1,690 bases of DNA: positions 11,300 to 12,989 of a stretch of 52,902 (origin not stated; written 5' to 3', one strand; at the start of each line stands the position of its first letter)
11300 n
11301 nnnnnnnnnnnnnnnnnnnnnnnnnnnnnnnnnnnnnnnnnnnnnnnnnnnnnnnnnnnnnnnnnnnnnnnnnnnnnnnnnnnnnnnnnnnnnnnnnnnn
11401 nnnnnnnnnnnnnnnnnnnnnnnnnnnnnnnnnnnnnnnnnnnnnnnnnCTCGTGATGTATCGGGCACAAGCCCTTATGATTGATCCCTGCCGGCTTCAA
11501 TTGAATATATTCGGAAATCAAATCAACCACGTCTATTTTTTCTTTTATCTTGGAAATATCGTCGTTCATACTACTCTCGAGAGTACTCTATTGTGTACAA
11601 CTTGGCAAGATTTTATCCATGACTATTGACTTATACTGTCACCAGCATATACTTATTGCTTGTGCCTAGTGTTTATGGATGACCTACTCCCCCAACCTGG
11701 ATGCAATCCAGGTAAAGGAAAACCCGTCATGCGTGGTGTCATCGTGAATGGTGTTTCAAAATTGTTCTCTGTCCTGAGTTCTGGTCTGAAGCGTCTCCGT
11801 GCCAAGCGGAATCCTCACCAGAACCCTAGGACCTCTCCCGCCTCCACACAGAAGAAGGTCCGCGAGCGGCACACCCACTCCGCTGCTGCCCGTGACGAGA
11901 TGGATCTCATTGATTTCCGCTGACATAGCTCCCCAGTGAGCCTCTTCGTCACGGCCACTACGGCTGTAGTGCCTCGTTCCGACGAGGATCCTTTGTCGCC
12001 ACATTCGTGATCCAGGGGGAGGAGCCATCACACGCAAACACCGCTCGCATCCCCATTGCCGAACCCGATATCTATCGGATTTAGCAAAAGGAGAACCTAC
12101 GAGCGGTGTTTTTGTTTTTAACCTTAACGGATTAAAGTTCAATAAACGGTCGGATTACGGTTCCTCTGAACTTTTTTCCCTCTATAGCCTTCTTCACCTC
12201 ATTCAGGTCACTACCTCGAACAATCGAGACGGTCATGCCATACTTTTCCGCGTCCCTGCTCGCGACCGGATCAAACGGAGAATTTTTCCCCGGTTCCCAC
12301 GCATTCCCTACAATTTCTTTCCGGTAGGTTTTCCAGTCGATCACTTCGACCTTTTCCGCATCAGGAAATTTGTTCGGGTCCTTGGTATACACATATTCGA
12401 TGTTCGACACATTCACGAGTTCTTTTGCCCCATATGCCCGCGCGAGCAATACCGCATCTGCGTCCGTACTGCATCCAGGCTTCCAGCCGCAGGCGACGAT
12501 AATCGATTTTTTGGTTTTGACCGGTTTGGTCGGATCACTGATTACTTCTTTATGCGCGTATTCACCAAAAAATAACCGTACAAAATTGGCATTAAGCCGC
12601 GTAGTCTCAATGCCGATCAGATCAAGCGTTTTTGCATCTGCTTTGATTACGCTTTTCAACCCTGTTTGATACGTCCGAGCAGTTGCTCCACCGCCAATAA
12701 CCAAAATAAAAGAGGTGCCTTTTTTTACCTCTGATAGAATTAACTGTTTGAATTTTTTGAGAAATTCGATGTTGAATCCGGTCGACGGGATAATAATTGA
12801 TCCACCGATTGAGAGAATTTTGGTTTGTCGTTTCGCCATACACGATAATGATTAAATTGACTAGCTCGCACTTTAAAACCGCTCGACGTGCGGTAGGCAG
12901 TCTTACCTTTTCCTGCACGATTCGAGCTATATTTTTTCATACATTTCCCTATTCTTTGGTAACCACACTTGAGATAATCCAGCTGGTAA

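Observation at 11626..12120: Orphan ~460-nt GC-rich, helix-dense locus between dnaG and the kinase gene: candidate large ncRNA of unknown class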

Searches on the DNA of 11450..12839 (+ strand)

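Call 4: search_rna_families(source=window, start=11450, end=12300, threshold=evalue, max_evalue=10, show_alignments=3)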
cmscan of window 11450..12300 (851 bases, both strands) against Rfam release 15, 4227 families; matches with E-value up to 10: 1.
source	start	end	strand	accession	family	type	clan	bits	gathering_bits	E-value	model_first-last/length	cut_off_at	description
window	11674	11783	-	RF02905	sRNA41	Gene; sRNA;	-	17.8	45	4.4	1-113/113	no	Archaeal Small RNA 41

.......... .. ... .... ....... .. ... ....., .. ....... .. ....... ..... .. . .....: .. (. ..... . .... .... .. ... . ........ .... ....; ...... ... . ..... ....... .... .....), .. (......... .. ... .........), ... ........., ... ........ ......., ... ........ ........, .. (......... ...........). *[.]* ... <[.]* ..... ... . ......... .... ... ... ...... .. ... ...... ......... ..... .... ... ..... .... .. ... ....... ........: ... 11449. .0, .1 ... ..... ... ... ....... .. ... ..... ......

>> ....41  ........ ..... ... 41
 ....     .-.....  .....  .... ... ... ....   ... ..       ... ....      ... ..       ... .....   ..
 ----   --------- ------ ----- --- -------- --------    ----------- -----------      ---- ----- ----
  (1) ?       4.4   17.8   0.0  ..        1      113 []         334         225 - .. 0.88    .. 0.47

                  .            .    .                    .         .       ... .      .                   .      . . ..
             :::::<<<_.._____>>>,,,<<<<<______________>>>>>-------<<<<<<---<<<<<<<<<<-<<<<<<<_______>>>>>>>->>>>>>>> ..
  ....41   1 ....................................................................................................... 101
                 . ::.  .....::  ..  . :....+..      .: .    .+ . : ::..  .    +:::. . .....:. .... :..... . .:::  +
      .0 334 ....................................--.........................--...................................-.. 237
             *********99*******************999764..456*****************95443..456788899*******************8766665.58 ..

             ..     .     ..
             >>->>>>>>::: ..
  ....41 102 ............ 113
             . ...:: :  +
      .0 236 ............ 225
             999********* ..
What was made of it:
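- On Known structured ncRNA families (Rfam 15: RNase P, tmRNA, SRP, 6S, OLE, GOLLD, ROOL, HEARO, raiA, riboswitches): At E<=10 the only hit is sRNA41 at E = 4.4 (call 4).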

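Call 22: build_rna_model(alignment_id=A1, structure=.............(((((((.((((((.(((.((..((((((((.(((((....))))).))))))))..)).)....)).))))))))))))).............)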
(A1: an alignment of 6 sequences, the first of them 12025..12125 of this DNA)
Model R1 built from alignment A1 (6 sequences, 107 columns); structure: as given.
model positions 99; base pairs 30; branch points 0; effective number of sequences 1.19; information 0.59 bits per position. Calibrated on 0.2 Mb of random sequence (short: E-values are rough).
structure used (alignment columns):
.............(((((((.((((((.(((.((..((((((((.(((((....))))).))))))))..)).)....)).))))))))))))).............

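Call 23: search_with_rna_model(model_id=R1, sources=[window, L001, L002, L003, L004, L005, L006, L007, L008, L009, L010, L011, L012, L013, L014, L015, L016, L017, L018, L019, L020, L021, L022, L023, L024, L025, L026, L027, L028, L029, L030, L031, L032, L033, L034, L035, L036, L037, L038, L039, L040, L041, L042, L043, L044, L045, L046, L047, L048, L049, L050, L051, L052, L053, L054, L055, L056, L057, L058, L059, L060, L061, L062, L063, L064, L065, L066, L067, L068, L069, L070, L071, L072, L073, L074, L075, L076, L077, L078, L079, L080], max_evalue=1)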
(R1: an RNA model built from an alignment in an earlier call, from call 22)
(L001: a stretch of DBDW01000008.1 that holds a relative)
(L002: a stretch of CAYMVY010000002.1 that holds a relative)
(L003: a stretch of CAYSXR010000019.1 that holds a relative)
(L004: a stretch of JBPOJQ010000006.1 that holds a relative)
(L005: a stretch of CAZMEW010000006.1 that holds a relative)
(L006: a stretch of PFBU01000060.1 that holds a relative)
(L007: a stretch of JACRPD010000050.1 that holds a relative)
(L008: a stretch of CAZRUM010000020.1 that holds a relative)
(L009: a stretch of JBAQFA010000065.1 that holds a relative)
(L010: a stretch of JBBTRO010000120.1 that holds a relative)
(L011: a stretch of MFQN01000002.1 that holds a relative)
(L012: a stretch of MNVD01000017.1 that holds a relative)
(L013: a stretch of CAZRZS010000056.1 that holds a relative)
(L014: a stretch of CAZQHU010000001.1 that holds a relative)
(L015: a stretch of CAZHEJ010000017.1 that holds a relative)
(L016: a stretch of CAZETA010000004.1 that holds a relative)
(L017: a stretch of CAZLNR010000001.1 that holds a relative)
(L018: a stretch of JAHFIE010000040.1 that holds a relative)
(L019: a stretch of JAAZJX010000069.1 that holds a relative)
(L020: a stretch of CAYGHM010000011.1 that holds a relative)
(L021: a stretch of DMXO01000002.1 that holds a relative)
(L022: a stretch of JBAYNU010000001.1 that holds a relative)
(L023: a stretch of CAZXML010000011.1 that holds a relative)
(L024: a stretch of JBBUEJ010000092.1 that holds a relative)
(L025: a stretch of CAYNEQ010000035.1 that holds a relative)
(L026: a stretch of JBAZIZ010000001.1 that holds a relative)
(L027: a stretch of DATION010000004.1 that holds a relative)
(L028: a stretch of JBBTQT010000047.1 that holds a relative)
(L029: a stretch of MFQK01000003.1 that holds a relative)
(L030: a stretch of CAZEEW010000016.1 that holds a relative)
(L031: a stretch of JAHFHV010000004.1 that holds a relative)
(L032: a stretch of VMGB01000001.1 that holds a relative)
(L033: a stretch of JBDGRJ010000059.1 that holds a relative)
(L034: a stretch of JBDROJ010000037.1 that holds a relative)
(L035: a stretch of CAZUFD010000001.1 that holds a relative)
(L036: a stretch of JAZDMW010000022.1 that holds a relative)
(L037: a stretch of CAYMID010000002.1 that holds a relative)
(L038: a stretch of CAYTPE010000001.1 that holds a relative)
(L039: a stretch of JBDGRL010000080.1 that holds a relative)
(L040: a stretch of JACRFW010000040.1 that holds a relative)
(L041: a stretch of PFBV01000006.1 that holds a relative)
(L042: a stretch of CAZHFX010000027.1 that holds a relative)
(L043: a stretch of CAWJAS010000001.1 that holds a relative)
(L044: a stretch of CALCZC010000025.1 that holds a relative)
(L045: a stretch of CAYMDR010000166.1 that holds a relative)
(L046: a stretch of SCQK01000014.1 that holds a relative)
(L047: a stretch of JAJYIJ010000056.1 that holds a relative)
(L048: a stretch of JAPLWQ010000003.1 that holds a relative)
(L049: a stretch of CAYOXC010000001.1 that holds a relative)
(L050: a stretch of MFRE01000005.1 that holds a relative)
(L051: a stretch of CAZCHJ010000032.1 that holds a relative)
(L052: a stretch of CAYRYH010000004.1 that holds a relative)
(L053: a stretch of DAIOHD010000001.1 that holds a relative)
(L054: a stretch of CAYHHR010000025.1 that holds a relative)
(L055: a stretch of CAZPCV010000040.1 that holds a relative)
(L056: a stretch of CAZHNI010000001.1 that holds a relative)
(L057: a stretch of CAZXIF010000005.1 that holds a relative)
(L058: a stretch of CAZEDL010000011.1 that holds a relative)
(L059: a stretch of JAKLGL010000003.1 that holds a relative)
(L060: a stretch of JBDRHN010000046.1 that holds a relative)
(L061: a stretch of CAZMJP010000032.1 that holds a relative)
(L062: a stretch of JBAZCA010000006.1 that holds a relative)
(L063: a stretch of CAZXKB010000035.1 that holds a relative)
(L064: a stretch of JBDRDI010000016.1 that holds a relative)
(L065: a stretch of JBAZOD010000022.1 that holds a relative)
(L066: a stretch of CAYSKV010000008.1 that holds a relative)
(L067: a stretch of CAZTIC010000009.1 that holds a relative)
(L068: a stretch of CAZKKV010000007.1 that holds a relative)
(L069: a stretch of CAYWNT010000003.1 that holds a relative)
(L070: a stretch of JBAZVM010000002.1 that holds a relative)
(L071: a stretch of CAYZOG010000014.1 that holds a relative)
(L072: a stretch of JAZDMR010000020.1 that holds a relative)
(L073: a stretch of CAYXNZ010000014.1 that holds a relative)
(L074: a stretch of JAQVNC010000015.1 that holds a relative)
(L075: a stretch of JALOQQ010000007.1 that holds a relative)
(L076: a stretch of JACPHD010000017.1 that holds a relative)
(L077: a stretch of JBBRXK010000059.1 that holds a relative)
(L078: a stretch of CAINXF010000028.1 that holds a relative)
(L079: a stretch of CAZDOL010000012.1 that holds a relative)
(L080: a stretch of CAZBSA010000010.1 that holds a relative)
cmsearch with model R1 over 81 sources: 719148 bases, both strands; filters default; matches with E-value up to 1: 37.
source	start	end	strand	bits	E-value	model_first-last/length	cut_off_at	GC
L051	3542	3640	-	108.1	1.2e-31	1-99/99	no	0.51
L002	3477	3575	-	105.3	1.1e-30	1-99/99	no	0.47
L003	3435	3534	-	105.1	1.2e-30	1-99/99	no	0.43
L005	3490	3587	-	101.7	1.6e-29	1-99/99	no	0.47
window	12025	12123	+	100.3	4.7e-29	1-99/99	no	0.48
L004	3445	3545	-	97.6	3.6e-28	1-99/99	no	0.46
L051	3543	3641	+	50.1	1.5e-12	1-99/99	no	0.51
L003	3436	3535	+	46.5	2.2e-11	1-99/99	no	0.44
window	12024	12122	-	46.5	2.2e-11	1-99/99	no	0.48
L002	3478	3576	+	43.9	1.6e-10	1-99/99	no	0.47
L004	3446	3546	+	43.1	2.9e-10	1-99/99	no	0.47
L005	3491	3588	+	33.7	3.6e-07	1-99/99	no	0.47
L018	10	98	+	27.5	3.8e-05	1-99/99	no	0.4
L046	667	752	-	26.2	0.0001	1-99/99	no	0.49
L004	7207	7261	-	25.8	0.00014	1-99/99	no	0.27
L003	7223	7270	-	23.1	0.0011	1-99/99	no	0.31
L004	7208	7262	+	22.9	0.0013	1-99/99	no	0.29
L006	9782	9833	+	20.2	0.01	1-99/99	no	0.27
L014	7193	7248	-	19.2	0.022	1-99/99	no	0.39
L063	7397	7453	-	18.4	0.039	1-99/99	no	0.3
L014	9191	9243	-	18.2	0.045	1-99/99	no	0.34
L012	7247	7310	+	17.6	0.07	1-99/99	no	0.31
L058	2407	2457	-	17.4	0.08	1-99/99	no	0.39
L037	7143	7192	-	17.1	0.1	1-99/99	no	0.24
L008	7690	7734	+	17.1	0.1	1-99/99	no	0.31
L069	805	856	-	16.8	0.13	1-99/99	no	0.31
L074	7291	7340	-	16.1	0.23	1-99/99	no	0.34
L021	7859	7906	+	15.9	0.25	1-99/99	no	0.33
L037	1058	1102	-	15.2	0.42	1-99/99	no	0.4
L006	2543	2594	+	15.1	0.45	1-99/99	no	0.21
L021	8510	8566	-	15.1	0.47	1-99/99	no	0.37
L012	7255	7300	-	14.9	0.54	1-99/99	no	0.35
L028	3221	3269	+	14.9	0.55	1-99/99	no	0.39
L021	7860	7903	-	14.5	0.71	1-99/99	no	0.36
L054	8618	8671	-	14.5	0.72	1-99/99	no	0.35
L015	1510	1557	+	14.1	1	1-99/99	no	0.33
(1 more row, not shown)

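Call 24: search_with_rna_model(model_id=R1, sources=[L018, L046, window], max_evalue=0.05, show_alignments=6)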
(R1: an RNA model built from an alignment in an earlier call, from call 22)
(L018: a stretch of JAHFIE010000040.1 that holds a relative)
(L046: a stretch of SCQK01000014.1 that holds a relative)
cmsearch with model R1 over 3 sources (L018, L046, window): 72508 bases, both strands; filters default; matches with E-value up to 0.05: 5.
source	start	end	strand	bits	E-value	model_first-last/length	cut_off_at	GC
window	12025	12123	+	100.3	4.7e-30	1-99/99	no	0.48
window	12024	12122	-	46.5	2.2e-12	1-99/99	no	0.48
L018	10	98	+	27.5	3.8e-06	1-99/99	no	0.4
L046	667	752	-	26.2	1.1e-05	1-99/99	no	0.49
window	41316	41411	-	20.7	0.00069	1-99/99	no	0.41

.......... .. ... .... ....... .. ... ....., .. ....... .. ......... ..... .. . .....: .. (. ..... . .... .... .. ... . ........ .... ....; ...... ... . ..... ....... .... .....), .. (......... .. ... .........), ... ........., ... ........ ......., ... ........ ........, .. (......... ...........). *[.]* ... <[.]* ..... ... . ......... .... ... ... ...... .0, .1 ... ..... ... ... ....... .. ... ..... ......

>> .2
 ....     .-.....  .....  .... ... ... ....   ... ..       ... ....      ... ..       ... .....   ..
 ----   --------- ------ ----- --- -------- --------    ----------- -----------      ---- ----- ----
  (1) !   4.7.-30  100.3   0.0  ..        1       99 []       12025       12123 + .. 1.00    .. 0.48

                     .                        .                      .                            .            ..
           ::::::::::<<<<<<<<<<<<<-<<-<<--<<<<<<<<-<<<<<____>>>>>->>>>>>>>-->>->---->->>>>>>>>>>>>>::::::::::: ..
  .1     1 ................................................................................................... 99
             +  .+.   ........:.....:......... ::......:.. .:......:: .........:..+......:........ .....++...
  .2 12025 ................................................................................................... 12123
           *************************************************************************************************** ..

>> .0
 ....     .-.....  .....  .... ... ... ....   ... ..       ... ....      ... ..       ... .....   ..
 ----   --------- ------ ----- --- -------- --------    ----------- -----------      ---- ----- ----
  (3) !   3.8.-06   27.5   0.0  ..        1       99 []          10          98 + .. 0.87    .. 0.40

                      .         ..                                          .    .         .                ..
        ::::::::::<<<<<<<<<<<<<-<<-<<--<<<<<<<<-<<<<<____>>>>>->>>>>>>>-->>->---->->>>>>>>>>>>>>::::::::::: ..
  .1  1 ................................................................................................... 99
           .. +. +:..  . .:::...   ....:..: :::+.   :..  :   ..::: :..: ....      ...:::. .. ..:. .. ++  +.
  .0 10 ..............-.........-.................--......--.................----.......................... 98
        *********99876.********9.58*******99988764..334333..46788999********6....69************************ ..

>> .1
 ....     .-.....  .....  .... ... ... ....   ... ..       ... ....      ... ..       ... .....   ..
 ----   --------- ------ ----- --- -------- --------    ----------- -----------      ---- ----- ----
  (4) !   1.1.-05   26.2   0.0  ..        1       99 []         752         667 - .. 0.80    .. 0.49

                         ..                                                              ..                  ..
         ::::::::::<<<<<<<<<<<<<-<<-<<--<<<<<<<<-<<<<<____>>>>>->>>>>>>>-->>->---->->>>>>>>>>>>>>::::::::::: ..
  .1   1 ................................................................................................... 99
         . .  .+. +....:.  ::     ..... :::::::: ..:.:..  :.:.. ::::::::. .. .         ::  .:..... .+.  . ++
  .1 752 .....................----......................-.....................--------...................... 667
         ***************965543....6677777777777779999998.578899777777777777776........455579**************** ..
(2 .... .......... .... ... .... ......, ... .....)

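Call 27: search_with_rna_model(model_id=R1, sources=[L081, L082, L083, L084, L085, L086, L087, L088, L089, L090, L091, L092, L093, L094, L095, L096, L097, L098, L099, L100, L101, L102, L103, L104, L105, L106, L107, L108, L109], max_evalue=0.001)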
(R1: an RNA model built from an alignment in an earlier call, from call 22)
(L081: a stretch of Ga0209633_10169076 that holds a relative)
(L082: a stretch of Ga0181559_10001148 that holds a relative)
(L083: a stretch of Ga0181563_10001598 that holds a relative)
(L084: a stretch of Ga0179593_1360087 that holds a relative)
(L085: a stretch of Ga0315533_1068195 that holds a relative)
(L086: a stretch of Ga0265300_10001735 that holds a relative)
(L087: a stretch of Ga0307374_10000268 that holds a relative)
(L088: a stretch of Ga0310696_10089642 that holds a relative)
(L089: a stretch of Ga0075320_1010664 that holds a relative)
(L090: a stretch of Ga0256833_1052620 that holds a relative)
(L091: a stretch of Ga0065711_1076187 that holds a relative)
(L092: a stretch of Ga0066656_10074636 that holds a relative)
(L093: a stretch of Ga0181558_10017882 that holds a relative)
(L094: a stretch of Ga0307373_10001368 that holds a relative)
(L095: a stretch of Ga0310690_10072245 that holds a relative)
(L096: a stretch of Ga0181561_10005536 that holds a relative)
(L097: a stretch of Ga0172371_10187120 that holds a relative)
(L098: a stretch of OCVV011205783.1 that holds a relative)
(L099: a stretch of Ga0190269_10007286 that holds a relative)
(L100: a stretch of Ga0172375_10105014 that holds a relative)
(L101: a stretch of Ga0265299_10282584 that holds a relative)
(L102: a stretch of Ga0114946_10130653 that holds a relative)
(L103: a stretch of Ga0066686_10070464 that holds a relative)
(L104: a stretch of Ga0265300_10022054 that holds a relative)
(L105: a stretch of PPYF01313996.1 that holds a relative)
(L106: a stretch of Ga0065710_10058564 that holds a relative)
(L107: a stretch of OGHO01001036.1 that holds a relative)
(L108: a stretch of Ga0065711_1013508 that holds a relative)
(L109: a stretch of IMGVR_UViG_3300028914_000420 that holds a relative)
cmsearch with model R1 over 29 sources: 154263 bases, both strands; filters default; matches with E-value up to 0.001: 3.
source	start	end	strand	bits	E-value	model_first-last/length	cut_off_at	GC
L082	11887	11937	-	23.1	0.00024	1-99/99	no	0.29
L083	9636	9686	+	23.1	0.00024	1-99/99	no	0.29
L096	6941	6991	-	23.1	0.00024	1-99/99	no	0.29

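Call 68: search_with_rna_model(model_id=R1, sources=[L110, L111, L112, L113, L114, L115, L116, L117, L118, L119, L120, L121], max_evalue=0.01)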
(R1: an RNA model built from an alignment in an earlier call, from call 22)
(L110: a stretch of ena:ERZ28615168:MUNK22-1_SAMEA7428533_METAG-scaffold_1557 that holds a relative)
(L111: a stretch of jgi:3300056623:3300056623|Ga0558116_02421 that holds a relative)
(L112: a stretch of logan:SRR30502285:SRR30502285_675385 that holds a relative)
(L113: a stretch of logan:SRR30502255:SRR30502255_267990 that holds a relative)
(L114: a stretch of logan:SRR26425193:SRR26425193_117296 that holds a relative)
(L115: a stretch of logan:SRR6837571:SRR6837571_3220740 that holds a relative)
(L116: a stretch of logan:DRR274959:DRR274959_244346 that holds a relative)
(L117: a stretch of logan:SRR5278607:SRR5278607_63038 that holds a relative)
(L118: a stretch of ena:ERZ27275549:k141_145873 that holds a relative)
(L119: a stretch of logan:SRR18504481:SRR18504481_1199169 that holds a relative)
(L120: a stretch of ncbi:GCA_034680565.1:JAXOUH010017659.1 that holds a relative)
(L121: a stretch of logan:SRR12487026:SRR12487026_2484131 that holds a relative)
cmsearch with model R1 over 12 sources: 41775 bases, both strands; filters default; matches with E-value up to 0.01: 16.
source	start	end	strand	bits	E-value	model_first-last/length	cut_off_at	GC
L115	1591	1689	-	108.1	7.2e-33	1-99/99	no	0.51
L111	3306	3404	+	103.5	2.4e-31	1-99/99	no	0.43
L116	1821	1917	-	100.8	1.9e-30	1-99/99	no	0.48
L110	3298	3396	+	97.5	2.3e-29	1-99/99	no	0.52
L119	1259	1357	-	86.6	8.8e-26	1-99/99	no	0.46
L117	2206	2303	-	80.4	9.7e-24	1-99/99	no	0.45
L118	2206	2303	-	80.4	9.7e-24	1-99/99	no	0.45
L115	1592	1690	+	50.1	8.5e-14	1-99/99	no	0.51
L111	3305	3403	-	49.4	1.4e-13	1-99/99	no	0.44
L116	1822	1918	+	46.5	1.3e-12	1-99/99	no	0.48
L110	3297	3395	-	43.3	1.4e-11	1-99/99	no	0.53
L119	1260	1358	+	41.7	4.9e-11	1-99/99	no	0.47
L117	2207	2304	+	40.3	1.4e-10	1-99/99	no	0.46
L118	2207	2304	+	40.3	1.4e-10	1-99/99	no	0.46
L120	3055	3149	-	40.2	1.5e-10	1-99/99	no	0.53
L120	3056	3150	+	20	0.00064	1-99/99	no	0.52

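Call 85: search_with_rna_model(model_id=R1, sources=[window, L110, L111, L003, L051, L002, L004, L005, L116, L117, L119], max_evalue=1e-18, make_alignment=true)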
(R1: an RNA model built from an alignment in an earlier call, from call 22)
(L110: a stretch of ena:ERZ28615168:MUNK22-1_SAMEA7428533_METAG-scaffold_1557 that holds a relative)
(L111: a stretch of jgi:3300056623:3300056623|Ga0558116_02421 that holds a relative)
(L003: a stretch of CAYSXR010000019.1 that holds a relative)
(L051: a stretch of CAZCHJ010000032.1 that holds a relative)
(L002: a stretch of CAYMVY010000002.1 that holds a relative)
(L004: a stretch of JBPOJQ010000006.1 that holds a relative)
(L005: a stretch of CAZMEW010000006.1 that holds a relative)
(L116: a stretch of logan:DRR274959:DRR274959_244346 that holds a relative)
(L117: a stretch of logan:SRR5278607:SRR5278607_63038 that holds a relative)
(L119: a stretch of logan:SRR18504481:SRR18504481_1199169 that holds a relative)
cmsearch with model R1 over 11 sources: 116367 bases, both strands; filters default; matches with E-value up to 1e-18: 11.
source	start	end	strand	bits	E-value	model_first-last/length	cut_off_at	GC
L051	3542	3640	-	108.1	2e-32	1-99/99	no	0.51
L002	3477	3575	-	105.3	1.8e-31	1-99/99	no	0.47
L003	3435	3534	-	105.1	1.9e-31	1-99/99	no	0.43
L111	3306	3404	+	103.5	6.6e-31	1-99/99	no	0.43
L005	3490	3587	-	101.7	2.5e-30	1-99/99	no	0.47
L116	1821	1917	-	100.8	5.3e-30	1-99/99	no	0.48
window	12025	12123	+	100.3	7.6e-30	1-99/99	no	0.48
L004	3445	3545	-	97.6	5.8e-29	1-99/99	no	0.46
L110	3298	3396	+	97.5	6.3e-29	1-99/99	no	0.52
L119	1259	1357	-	86.6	2.5e-25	1-99/99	no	0.46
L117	2206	2303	-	80.4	2.7e-23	1-99/99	no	0.45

Alignment A6: 11 matches aligned to the model, 102 columns, each read 5' to 3' on its own strand. Consensus structure (alignment columns), stored with it:
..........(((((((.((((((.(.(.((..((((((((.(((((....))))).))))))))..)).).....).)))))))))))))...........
